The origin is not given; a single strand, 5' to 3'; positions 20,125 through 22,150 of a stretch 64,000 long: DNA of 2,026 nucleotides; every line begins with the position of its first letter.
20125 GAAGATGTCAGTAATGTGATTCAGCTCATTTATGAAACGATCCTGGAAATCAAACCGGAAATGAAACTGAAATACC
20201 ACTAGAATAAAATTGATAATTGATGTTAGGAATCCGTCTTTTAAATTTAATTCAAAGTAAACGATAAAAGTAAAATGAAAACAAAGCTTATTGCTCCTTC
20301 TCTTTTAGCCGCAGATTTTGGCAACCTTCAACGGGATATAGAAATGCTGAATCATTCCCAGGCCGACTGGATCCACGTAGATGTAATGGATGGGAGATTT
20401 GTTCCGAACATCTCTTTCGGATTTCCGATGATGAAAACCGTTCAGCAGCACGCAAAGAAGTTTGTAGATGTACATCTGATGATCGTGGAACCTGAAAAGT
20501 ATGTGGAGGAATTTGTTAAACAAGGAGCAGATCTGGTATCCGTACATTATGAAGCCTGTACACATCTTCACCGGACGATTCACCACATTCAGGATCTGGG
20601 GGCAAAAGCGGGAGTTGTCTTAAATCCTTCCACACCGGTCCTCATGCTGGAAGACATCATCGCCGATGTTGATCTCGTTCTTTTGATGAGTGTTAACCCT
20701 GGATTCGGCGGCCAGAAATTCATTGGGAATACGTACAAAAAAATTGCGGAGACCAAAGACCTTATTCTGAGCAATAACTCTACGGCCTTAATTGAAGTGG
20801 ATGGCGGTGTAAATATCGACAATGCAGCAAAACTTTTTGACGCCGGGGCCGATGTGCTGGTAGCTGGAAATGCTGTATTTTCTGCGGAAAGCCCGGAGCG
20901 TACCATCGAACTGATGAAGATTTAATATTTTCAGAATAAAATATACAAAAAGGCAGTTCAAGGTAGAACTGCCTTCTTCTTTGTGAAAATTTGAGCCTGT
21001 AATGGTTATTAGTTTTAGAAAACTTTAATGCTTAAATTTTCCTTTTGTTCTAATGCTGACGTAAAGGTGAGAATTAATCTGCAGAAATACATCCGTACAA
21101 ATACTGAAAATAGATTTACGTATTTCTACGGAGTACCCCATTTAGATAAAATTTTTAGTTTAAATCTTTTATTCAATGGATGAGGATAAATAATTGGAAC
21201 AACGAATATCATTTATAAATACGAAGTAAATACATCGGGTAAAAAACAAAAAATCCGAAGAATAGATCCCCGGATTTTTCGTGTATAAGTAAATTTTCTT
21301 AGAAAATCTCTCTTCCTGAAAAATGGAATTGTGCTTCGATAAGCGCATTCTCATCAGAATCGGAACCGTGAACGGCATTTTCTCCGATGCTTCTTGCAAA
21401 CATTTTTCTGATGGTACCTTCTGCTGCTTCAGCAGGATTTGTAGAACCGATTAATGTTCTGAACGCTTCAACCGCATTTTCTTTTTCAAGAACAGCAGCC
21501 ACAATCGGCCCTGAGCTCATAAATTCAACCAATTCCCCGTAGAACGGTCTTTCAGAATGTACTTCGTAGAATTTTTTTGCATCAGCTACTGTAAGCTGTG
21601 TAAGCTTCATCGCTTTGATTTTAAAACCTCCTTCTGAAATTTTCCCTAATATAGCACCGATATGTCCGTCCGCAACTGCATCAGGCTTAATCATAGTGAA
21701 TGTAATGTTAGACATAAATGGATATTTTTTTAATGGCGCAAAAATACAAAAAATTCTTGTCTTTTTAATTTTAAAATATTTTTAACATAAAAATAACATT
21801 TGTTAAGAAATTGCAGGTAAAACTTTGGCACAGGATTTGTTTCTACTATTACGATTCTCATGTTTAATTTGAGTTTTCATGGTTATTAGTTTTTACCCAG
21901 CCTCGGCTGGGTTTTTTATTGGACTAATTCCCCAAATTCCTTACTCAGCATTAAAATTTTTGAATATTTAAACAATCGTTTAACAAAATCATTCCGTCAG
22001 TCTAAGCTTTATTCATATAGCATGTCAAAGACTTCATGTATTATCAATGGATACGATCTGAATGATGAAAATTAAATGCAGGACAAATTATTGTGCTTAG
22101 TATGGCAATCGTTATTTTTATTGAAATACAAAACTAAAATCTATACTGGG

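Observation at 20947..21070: Third, split match to the sRNA core: possible antisense sponge or decoy start site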

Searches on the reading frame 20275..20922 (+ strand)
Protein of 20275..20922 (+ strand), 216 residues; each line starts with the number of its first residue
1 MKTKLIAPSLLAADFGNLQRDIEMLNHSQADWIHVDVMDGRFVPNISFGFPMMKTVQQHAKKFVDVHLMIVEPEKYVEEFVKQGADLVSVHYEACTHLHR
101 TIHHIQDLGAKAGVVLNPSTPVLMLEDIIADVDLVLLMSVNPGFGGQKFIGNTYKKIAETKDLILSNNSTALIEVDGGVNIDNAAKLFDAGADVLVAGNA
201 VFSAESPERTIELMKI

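Call 10: find_related_loci(query=window:20275-20922:+, collection=genome_contigs, flank=2500)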
Query window:20275-20922:+ (216 aa) in genome_contigs; peptide patterns used: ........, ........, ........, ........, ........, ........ (x = any residue, [..] = any of these).
599 stretches matched a pattern (row limit reached: there are more); 459 encode a relative of the query (tblastn E <= 1e-3); the best 80 are kept; 80 distinct loci.
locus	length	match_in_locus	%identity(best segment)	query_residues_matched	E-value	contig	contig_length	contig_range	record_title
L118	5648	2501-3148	97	1-216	5e-142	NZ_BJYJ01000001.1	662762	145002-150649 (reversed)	Chryseobacterium hagamense strain NBRC 105253 sequence001, whole genome shotgun sequence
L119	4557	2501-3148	97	1-216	8e-143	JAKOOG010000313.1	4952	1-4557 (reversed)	MAG: Weeksellaceae bacterium isolate S8 k127_13913457_S_bin.8, whole genome shotgun sequence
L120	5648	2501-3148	97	1-216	3e-141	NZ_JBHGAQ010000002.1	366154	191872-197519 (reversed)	Chryseobacterium sp. sg2396 Scaffold2, whole genome shotgun sequence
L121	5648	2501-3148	97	1-216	7e-141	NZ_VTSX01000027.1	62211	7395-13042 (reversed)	Chryseobacterium sp. SN22 NODE_27_length_62211_cov_19.257474, whole genome shotgun sequence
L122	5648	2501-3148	94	1-216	1e-138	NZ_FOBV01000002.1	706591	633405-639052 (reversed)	Chryseobacterium taichungense strain DSM 17453, whole genome shotgun sequence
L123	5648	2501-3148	94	1-216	2e-138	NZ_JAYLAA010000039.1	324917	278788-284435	Chryseobacterium salviniae strain T9W2-O contig_39, whole genome shotgun sequence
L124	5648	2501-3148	94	1-216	6e-138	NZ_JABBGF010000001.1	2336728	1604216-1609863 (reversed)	Chryseobacterium cheonjiense strain RJ-7-14 contig1, whole genome shotgun sequence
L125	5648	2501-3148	94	1-216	4e-138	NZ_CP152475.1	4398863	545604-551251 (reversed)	Chryseobacterium sp. POE27 chromosome, complete genome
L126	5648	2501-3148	93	1-216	4e-137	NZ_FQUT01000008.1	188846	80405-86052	Chryseobacterium arachidis strain DSM 27619, whole genome shotgun sequence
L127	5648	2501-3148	93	1-216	4e-137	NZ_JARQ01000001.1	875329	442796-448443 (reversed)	Chryseobacterium hispalense DSM 25574 Contig1, whole genome shotgun sequence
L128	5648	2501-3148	94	1-216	2e-137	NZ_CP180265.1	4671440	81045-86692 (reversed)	Chryseobacterium sp. MMS23-Vi53 chromosome, complete genome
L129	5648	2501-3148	93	1-216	3e-137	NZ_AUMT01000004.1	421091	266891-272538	Chryseobacterium daeguense DSM 19388 H560DRAFT_scaffold00004.4_C, whole genome shotgun sequence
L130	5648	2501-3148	94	1-216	2e-137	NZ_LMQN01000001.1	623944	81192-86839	Chryseobacterium sp. Leaf405 contig_1, whole genome shotgun sequence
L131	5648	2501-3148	92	1-216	5e-137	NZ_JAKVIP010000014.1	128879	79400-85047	Chryseobacterium sp. SSA4.19 NODE_14_length_128879_cov_233.196604, whole genome shotgun sequence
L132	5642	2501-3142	94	3-216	1e-136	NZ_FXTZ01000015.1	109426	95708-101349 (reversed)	Chryseobacterium profundimaris strain DSM 28214 Ga0170463_115, whole genome shotgun sequence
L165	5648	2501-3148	90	1-216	2e-134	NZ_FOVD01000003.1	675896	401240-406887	Chryseobacterium oleae strain DSM 25575, whole genome shotgun sequence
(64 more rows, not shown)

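Call 64: search_protein_families(library=pfam, proteins=[window:20275-20922:+, L165:3227-3853:-])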
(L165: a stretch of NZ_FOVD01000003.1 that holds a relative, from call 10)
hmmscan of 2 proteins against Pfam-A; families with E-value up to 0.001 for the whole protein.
window:20275-20922:+ (216 aa): 2 families
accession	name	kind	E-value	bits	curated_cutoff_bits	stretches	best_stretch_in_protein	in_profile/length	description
PF00834.25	Ribul_P_3_epim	-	2.8e-77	259.1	21.1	1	6-202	2-198/198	Ribulose-phosphate 3 epimerase family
PF01884.23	PcrB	-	9.5e-05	22.4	23.9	0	73-164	19-107/226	PcrB family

L165:3227-3853:- (209 aa): 0 families

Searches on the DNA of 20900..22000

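Call 15: search_rna_families(source=window, start=20900, end=22000, threshold=evalue, max_evalue=10, show_alignments=3)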
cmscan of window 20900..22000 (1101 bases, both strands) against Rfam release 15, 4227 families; matches with E-value up to 10: 12.
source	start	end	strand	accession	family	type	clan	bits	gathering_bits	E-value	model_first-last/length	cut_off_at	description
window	20909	21015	+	RF02845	Ref1C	Gene; sRNA;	-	24.9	90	0.43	1-131/131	no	Enterococcus sRNA 1C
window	21247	21361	-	RF02728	HrrF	Gene; sRNA;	-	22.5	77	0.26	1-116/116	no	Haemophilus regulatory RNA responsive to iron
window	21006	21068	-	RF02582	tsr33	Gene; sRNA;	-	20.3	109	9.1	1-85/85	no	S. aureus tsr33 small RNA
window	20917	21016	+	RF02065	STnc340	Gene; sRNA;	-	19.1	80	7.5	1-130/130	no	Enterobacterial sRNA STnc340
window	21877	21920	+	RF02837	anti-hemB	Gene; sRNA;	-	18.9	49.5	0.12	1-81/81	no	Burkholderia RNA 7 (anti-hemB)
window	21782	21921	+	RF00444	PrrF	Gene; sRNA;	-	17.3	90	4.3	1-150/150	no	PrrF RNA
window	21097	21175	-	RF01459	rliE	Gene; sRNA;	-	17.1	90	4.8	1-222/222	no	Listeria sRNA rliE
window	20916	21002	+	RF03539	Flavi_NKV_xrRNA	Cis-reg;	-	16.9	50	2.6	1-84/84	no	No-known vector Flavivirus exoribonuclease-resistant RNA element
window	21518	21559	-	RF03111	Zeta-pan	Gene; sRNA;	-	16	56.7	6.4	1-50/50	no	Zeta-pan RNA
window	21606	21694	-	RF02699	Avashort_thermometer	Cis-reg; thermoregulator;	-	15.4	88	6.2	1-59/59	no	Avashort 5' UTR thermometer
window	21860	21935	+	RF02606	AbsR28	Gene; sRNA;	-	12.8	50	6.6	1-180/180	no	Acinetobacter sRNA 28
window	20935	21075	+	RF01264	snR83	Gene; snRNA; snoRNA; HACA-box;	CL00023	11.4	75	8.3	1-308/308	no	Small nucleolar RNA snR83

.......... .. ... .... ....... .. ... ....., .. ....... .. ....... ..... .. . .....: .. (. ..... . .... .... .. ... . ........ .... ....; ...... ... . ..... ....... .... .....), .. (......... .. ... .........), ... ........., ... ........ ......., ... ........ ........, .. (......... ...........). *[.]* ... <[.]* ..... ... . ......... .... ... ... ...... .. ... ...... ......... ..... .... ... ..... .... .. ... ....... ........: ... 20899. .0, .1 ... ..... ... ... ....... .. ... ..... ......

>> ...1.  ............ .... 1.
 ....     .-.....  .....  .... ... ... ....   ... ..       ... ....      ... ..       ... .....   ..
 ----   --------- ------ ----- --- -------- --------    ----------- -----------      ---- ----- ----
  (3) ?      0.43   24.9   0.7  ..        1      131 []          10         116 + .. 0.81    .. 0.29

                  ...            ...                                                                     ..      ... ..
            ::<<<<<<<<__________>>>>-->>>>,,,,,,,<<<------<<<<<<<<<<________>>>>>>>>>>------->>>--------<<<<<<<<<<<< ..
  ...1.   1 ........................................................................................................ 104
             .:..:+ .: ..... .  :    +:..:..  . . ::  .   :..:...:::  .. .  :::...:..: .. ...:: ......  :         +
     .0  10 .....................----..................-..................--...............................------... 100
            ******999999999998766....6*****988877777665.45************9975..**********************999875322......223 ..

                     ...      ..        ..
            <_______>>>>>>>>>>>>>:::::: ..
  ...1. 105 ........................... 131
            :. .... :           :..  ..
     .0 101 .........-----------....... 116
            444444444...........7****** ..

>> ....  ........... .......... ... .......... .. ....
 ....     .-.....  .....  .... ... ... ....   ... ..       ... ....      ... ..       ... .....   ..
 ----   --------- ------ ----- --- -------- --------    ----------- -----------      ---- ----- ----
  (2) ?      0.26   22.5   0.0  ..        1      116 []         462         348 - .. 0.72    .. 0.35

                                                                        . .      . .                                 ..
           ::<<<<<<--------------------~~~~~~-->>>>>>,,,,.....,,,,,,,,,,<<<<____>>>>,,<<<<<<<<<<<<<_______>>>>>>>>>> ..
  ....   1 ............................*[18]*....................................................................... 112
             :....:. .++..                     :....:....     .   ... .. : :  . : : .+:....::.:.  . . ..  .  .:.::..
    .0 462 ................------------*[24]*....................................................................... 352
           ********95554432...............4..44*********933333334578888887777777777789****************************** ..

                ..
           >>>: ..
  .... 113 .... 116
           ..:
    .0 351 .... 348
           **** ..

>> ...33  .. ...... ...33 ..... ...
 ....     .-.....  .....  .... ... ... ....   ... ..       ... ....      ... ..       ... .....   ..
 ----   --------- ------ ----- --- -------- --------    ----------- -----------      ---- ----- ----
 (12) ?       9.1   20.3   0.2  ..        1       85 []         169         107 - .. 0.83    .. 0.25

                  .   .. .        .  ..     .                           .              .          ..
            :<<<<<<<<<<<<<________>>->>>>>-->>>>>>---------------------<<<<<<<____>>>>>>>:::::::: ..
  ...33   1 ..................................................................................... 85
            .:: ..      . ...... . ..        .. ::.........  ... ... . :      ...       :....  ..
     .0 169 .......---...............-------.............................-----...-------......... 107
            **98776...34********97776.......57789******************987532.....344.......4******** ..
